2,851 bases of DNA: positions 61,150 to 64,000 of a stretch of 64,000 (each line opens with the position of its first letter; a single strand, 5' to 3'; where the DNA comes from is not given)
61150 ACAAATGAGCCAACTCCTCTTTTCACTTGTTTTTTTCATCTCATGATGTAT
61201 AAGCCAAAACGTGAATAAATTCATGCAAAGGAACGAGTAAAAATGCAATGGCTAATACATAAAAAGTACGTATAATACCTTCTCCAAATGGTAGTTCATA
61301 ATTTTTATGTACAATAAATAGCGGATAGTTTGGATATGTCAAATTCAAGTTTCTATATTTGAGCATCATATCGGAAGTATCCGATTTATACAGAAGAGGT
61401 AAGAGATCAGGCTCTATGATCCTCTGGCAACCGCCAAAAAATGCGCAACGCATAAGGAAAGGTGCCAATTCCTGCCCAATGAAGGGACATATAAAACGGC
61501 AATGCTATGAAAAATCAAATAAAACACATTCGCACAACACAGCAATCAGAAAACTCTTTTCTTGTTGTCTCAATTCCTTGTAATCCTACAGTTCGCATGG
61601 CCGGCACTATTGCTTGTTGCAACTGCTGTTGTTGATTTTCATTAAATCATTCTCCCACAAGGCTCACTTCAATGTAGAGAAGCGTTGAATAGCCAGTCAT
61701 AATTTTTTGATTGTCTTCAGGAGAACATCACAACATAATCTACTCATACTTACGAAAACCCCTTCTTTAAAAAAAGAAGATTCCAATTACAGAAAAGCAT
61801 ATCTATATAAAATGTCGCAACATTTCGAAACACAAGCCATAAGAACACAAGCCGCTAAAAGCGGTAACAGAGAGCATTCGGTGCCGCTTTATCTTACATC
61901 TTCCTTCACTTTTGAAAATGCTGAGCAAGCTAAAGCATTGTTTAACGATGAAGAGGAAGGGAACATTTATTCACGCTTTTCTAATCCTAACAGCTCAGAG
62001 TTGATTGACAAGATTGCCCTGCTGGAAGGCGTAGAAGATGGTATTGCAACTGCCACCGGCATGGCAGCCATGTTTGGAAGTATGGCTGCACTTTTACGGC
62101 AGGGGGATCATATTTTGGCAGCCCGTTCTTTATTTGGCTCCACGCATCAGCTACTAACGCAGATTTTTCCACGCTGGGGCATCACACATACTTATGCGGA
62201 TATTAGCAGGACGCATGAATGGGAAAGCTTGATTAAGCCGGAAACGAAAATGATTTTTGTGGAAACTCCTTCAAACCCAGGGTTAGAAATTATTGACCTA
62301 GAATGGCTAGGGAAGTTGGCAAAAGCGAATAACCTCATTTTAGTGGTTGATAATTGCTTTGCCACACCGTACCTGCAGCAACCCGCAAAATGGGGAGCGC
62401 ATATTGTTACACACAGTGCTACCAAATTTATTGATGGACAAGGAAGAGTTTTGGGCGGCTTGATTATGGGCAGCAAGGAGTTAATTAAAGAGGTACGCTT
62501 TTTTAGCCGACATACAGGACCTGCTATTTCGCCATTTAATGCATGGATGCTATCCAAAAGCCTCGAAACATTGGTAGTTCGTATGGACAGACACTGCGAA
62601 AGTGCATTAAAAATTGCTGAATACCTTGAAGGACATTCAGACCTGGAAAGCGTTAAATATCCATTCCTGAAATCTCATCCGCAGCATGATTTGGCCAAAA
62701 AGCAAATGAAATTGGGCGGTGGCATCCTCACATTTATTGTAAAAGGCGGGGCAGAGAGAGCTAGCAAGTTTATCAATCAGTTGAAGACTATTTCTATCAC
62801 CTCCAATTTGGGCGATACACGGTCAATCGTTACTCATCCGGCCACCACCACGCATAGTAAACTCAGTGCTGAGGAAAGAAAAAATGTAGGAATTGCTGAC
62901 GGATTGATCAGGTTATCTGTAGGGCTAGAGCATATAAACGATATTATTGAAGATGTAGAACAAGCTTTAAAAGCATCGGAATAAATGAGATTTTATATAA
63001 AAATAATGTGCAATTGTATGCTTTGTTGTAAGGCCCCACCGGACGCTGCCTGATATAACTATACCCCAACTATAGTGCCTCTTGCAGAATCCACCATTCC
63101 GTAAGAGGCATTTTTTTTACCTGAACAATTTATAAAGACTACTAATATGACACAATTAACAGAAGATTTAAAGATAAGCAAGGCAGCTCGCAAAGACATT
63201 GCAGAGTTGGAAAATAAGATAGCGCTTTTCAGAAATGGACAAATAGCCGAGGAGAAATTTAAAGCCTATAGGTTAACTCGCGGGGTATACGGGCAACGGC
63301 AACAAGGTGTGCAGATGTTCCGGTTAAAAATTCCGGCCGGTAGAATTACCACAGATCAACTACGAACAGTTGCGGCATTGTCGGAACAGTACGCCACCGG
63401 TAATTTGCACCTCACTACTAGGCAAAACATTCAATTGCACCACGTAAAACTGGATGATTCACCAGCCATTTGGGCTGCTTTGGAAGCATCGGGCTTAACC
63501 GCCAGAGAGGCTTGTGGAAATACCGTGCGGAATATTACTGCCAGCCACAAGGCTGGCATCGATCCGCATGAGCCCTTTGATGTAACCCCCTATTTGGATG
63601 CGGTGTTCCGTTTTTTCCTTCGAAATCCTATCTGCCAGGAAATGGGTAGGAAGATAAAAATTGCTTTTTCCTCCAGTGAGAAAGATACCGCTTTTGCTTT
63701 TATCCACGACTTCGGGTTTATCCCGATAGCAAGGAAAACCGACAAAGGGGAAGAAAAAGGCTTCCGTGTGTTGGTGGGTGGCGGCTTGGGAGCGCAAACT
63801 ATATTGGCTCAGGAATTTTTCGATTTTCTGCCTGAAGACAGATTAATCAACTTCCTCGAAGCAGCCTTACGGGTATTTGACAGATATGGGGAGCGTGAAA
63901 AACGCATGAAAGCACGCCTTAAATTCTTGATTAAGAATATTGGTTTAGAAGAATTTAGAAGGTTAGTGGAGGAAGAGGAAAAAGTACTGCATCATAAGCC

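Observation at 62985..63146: Poly-cysteine mini-ORF plus intrinsic terminator between metZ/Y and sulfite reductase: candidate Cys-sensing leader/attenuator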

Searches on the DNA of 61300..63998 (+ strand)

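Call 20: search_rna_families(sources=[L016, L001, L004, L077], threshold=gathering)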
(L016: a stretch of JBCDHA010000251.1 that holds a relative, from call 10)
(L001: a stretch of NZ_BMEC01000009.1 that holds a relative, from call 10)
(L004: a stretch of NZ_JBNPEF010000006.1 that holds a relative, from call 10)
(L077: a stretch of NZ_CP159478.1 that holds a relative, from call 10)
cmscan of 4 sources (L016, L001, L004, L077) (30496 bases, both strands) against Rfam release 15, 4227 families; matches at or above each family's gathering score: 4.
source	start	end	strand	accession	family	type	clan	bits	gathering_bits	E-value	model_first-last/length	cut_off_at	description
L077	3111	3214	+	RF00162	SAM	Cis-reg; riboswitch;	CL00012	75.7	44.4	2.7e-16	1-108/108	no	SAM riboswitch aptamer (S box leader)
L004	3114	3217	+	RF00162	SAM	Cis-reg; riboswitch;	CL00012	75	44.4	4.5e-16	1-108/108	no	SAM riboswitch aptamer (S box leader)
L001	3081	3194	+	RF00162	SAM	Cis-reg; riboswitch;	CL00012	66.3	44.4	1.5e-13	1-108/108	no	SAM riboswitch aptamer (S box leader)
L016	2633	2751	+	RF00162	SAM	Cis-reg; riboswitch;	CL00012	64.7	44.4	4.3e-13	1-108/108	no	SAM riboswitch aptamer (S box leader)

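Call 51: search_rna_families(source=window, start=61300, end=63250, threshold=evalue, max_evalue=10, show_alignments=1)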
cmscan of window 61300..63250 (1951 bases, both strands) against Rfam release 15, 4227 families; matches with E-value up to 10: 3.
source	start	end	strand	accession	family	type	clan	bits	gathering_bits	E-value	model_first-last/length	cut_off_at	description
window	61383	61497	+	RF00162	SAM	Cis-reg; riboswitch;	CL00012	70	44.4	7.8e-16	1-108/108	no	SAM riboswitch aptamer (S box leader)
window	62590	62616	+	RF01107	SBRMV1_UPD-PKf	Cis-reg;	-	17.4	39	5.5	1-27/27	no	Pseudoknot of upstream pseudoknot domain (UPD) of the 3'UTR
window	62494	62512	-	RF03003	GP20-b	Cis-reg;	-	14.5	36.2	9.6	1-62/62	no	GP20-b RNA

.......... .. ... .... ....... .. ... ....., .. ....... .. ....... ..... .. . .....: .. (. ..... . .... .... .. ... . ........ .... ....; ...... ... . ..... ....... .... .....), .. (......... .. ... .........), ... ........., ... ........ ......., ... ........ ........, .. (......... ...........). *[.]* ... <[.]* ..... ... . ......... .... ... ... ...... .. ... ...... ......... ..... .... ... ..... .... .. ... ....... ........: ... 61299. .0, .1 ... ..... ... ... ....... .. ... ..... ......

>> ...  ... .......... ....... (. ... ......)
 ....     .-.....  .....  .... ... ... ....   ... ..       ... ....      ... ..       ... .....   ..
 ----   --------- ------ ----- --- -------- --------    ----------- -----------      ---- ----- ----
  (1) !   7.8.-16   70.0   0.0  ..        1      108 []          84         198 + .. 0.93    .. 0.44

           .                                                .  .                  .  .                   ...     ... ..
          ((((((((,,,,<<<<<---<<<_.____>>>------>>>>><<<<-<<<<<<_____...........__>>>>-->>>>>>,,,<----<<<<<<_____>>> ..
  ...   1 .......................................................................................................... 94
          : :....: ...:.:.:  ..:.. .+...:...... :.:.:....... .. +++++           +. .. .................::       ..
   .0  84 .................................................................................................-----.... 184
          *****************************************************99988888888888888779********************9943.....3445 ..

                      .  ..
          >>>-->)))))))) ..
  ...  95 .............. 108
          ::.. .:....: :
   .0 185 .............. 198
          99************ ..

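Call 69: search_rna_families(sources=[L081, L082, L085, L086, L087, L088, L089, L090, L091, L092, L093, L094, L095, L096, L097, L098], threshold=gathering)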
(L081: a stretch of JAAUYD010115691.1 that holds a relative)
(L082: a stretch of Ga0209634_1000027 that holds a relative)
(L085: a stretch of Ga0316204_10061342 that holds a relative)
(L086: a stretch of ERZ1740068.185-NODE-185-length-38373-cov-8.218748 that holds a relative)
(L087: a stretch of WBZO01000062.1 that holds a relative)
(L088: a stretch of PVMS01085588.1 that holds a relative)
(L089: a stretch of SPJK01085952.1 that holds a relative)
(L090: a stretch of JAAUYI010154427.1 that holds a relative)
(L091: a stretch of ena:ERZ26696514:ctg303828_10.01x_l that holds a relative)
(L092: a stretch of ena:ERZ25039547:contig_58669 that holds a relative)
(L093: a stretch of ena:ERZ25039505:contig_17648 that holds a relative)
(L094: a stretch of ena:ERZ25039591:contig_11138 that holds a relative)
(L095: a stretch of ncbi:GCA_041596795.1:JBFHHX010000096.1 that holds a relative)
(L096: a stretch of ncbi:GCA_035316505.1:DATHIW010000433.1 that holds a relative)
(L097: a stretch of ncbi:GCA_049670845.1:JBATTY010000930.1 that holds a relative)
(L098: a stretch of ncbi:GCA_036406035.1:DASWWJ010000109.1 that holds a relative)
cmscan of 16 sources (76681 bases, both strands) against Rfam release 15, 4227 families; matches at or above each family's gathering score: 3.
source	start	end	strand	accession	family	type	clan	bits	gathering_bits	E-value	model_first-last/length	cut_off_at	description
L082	2547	2656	+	RF00162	SAM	Cis-reg; riboswitch;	CL00012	77.7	44.4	1.8e-16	1-108/108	no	SAM riboswitch aptamer (S box leader)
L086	1317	1425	+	RF00162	SAM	Cis-reg; riboswitch;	CL00012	75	44.4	1.1e-15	1-108/108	no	SAM riboswitch aptamer (S box leader)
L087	920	991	-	RF00005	tRNA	Gene; tRNA;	CL00001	65.1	29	8.6e-12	1-71/71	no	tRNA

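Call 71: search_rna_families(sources=[L008, L010, L014, L015, L023, L038, L041, L048, L053, L061, L064, L069, L070, L075, L080, L062], threshold=gathering)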
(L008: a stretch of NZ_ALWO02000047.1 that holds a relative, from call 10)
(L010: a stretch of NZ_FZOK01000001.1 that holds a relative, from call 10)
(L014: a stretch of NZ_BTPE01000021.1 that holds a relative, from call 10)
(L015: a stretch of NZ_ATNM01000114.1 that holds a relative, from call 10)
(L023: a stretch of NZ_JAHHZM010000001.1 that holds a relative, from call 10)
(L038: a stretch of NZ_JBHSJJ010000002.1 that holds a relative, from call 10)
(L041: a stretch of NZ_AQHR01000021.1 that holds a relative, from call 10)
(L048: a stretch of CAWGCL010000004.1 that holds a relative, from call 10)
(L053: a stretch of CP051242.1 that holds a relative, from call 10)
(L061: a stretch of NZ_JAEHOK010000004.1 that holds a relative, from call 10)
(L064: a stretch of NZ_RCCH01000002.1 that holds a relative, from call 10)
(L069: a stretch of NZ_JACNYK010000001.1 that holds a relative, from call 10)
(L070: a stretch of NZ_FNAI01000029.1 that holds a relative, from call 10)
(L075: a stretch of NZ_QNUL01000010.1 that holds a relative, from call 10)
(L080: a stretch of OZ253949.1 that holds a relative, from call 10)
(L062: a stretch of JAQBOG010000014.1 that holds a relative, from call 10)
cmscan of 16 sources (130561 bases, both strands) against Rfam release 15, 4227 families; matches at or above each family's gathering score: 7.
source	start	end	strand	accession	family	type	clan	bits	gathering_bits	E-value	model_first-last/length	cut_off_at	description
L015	3271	3375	+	RF00162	SAM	Cis-reg; riboswitch;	CL00012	78.6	44.4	1.7e-16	1-108/108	no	SAM riboswitch aptamer (S box leader)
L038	3261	3363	+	RF00162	SAM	Cis-reg; riboswitch;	CL00012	72.8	44.4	8.2e-15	1-108/108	no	SAM riboswitch aptamer (S box leader)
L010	3175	3278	+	RF00162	SAM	Cis-reg; riboswitch;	CL00012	71.9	44.4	1.5e-14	1-108/108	no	SAM riboswitch aptamer (S box leader)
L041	3270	3369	+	RF00162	SAM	Cis-reg; riboswitch;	CL00012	71.4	44.4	2e-14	1-108/108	no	SAM riboswitch aptamer (S box leader)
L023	3250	3356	+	RF00162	SAM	Cis-reg; riboswitch;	CL00012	70.7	44.4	3.3e-14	1-108/108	no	SAM riboswitch aptamer (S box leader)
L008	2921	3025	+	RF00162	SAM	Cis-reg; riboswitch;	CL00012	69.5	44.4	7.4e-14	1-108/108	no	SAM riboswitch aptamer (S box leader)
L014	3297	3401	+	RF00162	SAM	Cis-reg; riboswitch;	CL00012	67.9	44.4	2.1e-13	1-108/108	no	SAM riboswitch aptamer (S box leader)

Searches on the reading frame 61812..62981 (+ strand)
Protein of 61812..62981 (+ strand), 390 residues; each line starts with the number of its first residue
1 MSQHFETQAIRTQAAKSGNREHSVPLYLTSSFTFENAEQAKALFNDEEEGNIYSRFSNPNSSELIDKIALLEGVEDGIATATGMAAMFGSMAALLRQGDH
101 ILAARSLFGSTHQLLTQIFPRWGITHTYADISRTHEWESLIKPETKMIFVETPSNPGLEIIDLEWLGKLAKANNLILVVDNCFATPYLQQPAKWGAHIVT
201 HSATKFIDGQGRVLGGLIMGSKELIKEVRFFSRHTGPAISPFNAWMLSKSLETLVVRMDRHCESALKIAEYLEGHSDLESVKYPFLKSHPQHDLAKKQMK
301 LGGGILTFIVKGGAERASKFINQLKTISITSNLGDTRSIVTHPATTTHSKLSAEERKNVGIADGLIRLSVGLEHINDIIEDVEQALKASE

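Call 10: find_related_loci(query=window:61812-62981:+, collection=genome_contigs, flank=3500)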
Query window:61812-62981:+ (390 aa) in genome_contigs; peptide patterns used: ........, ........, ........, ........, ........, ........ (x = any residue, [..] = any of these).
599 stretches matched a pattern (row limit reached: there are more); 507 encode a relative of the query (tblastn E <= 1e-3); the best 80 are kept; 80 distinct loci.
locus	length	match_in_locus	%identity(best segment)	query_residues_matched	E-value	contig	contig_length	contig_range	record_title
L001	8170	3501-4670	93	1-390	0e+0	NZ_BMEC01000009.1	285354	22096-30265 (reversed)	Marivirga lumbricoides strain CGMCC 1.10832 sequence09, whole genome shotgun sequence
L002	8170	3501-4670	93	1-390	0e+0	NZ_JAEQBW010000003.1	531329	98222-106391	Marivirga aurantiaca strain S37H4 NODE_3_length_531329, whole genome shotgun sequence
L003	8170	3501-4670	92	1-390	0e+0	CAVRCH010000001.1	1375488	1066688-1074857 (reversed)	MAG: uncultured Cytophagales bacterium isolate MFD03250.bin.2.34 genome assembly, contig: contig_11921, whole genome sho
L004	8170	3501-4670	91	1-390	0e+0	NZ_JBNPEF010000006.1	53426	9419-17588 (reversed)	MAG: Marivirga sp. isolate fr_S2C459_1 S2CNODE_256_length_53426_cov_14_785868, whole genome shotgun sequence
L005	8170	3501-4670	90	1-390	0e+0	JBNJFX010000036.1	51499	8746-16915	MAG: Bacteroidota bacterium isolate Y22_60dBSe2.bin.196 NODE_494_length_51499_cov_6.945233, whole genome shotgun sequenc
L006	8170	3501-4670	90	1-390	0e+0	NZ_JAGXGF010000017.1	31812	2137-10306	MAG: Marivirga sp. isolate LH_M32 k141_130535, whole genome shotgun sequence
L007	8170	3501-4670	90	1-390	0e+0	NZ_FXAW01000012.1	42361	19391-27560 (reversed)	Marivirga sericea strain DSM 4125, whole genome shotgun sequence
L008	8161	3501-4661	75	4-390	0e+0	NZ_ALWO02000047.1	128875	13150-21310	Indibacter alkaliphilus LW1 Indibacter_contig_55, whole genome shotgun sequence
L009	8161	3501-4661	75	4-390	0e+0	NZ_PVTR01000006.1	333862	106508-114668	Mongoliibacter ruber strain DSM 27929 Ga0181024_106, whole genome shotgun sequence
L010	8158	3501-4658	75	4-389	0e+0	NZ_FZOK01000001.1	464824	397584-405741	Belliella buryatensis strain 5C, whole genome shotgun sequence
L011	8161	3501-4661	75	4-390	0e+0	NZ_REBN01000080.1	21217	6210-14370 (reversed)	MAG: Mongoliibacter sp. isolate LCM1.Bin19 NODE_2534_length_21217_cov_8.03894, whole genome shotgun sequence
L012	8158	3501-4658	75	4-389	0e+0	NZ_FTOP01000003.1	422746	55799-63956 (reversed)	Belliella pelovolcani strain DSM 46698, whole genome shotgun sequence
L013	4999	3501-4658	74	4-390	0e+0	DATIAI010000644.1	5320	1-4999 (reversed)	MAG TPA_asm: Algoriphagus sp. isolate SMAG_U16260 k141_737051, whole genome shotgun sequence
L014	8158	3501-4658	73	4-390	0e+0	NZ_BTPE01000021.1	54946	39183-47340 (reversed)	Algoriphagus taiwanensis strain JCM 19755 sequence21, whole genome shotgun sequence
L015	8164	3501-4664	72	3-390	0e+0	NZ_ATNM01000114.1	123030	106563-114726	Cyclobacterium qasimii M12-11B contig00012, whole genome shotgun sequence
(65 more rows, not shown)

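Call 68: search_protein_families(library=ncbifam, proteins=[window:61812-62981:+, L001:4827-6950:+, L001:6958-7700:+], max_evalue=1e-10)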
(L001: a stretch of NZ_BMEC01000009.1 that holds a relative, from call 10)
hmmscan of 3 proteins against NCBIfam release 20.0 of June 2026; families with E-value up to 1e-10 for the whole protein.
window:61812-62981:+ (390 aa): 43 families (the best 25 are shown)
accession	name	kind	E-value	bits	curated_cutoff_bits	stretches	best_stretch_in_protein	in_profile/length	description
NF006003.0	PRK08133.1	equivalog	6.9e-158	525.5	522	1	3-387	10-395/396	O-succinylhomoserine sulfhydrylase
TIGR01325.1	O_suc_HS_sulf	equivalog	2e-148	494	510.05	1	6-386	1-380/380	O-succinylhomoserine sulfhydrylase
NF005870.0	PRK07810.1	equivalog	6.3e-136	453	618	1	5-387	19-406/406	O-succinylhomoserine sulfhydrylase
NF005696.0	PRK07504.1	equivalog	3.8e-131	437.5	675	1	5-388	11-395/397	O-succinylhomoserine sulfhydrylase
TIGR01328.1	met_gam_lyase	equivalog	7.7e-128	426.7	549.7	1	3-387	2-389/391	methionine gamma-lyase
TIGR01326.1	OAH_OAS_sulfhy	subfamily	3.3e-121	404.9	495.1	2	4-224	1-222/418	O-acetylhomoserine aminocarboxypropyltransferase/cysteine synthase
NF005263.0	PRK06767.1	equivalog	3.4e-119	398.4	617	1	3-388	4-385/392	methionine gamma-lyase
NF004876.0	PRK06234.1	subfamily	6.2e-119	397.6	666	1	5-387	9-396/400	methionine gamma-lyase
NF005695.0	PRK07503.1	equivalog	1.1e-114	383.3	666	1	5-389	10-397/403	methionine gamma-lyase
NF006004.0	PRK08134.1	equivalog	2.4e-110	369.2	636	2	3-220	7-225/433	O-acetylhomoserine aminocarboxypropyltransferase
NF006096.0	PRK08248.1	equivalog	3.9e-108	361.8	726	2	5-221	9-226/431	homocysteine synthase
NF004650.0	PRK05994.1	equivalog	8.3e-104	347.7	667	2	3-220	6-224/427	O-acetylhomoserine aminocarboxypropyltransferase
NF005872.0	PRK07812.1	equivalog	1.7e-103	346.4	703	2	4-221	16-235/439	bifunctional o-acetylhomoserine/o-acetylserine sulfhydrylase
NF006097.0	PRK08249.1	equivalog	1.1e-98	330.2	600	1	16-388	23-395/402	cystathionine gamma-synthase family protein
NF005871.0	PRK07811.1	equivalog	1.7e-98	329.8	513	1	3-387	11-387/389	cystathionine gamma-synthase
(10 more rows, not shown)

L001:4827-6950:+ (708 aa): 9 families
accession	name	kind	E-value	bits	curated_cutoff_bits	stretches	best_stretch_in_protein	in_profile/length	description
NF007126.0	PRK09567.1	equivalog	1.7e-69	234.6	523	1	50-523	111-566/595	NirA family protein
NF007125.0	PRK09566.1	equivalog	8.8e-64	215.8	594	1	48-514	58-502/513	ferredoxin--nitrite reductase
NF010029.0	PRK13504.1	equivalog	1.2e-43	149.3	457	2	166-533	215-561/575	NADPH-dependent assimilatory sulfite reductase hemoprotein subunit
TIGR02435.1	CobG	equivalog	3.1e-40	138.3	234.8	1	56-465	18-383/388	precorrin-3B synthase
TIGR02042.1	sir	equivalog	1.2e-26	93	731.5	1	165-514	222-549/581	sulfite reductase, ferredoxin dependent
TIGR02041.1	CysI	equivalog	2.6e-26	92.2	756.55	1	166-468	194-481/541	assimilatory sulfite reductase (NADPH) hemoprotein subunit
TIGR02374.1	nitri_red_nirB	equivalog_domain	1.2e-24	86.8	578.35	1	61-286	565-773/794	nitrite reductase large subunit NirB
TIGR02912.1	sulfite_red_C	equivalog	1.3e-16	60.5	324.1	0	40-194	11-161/314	sulfite reductase subunit C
NF011565.0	PRK14989.1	subfamily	2.2e-11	42.6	883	0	323-456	558-688/847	nitrite reductase large subunit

L001:6958-7700:+ (247 aa): 7 families
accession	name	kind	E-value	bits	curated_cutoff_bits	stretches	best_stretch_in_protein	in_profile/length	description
NF004790.0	PRK06136.1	subfamily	5.9e-72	242.3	198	1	3-237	4-241/250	uroporphyrinogen-III C-methyltransferase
NF007922.1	PRK10637.1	equivalog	7.8e-70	236.1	400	1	5-232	219-448/450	siroheme synthase CysG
TIGR01469.1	cobA_cysG_Cterm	equivalog_domain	9.9e-70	235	185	1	4-233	2-234/238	uroporphyrinogen-III C-methyltransferase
NF005524.0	PRK07168.1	equivalog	6e-40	137.2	603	1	4-240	4-242/474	uroporphyrin-III C-methyltransferase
TIGR01465.1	cobM_cbiF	equivalog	1e-32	113.4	259.65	1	6-236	2-230/247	precorrin-4 C(11)-methyltransferase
NF012017.0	PRK15473.1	equivalog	9.1e-25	87.4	408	1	3-240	8-243/257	cobalt-precorrin-4 methyltransferase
TIGR01467.1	cobI_cbiL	equivalog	2.9e-13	49.8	163.25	1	4-207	2-211/230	precorrin-2 C(20)-methyltransferase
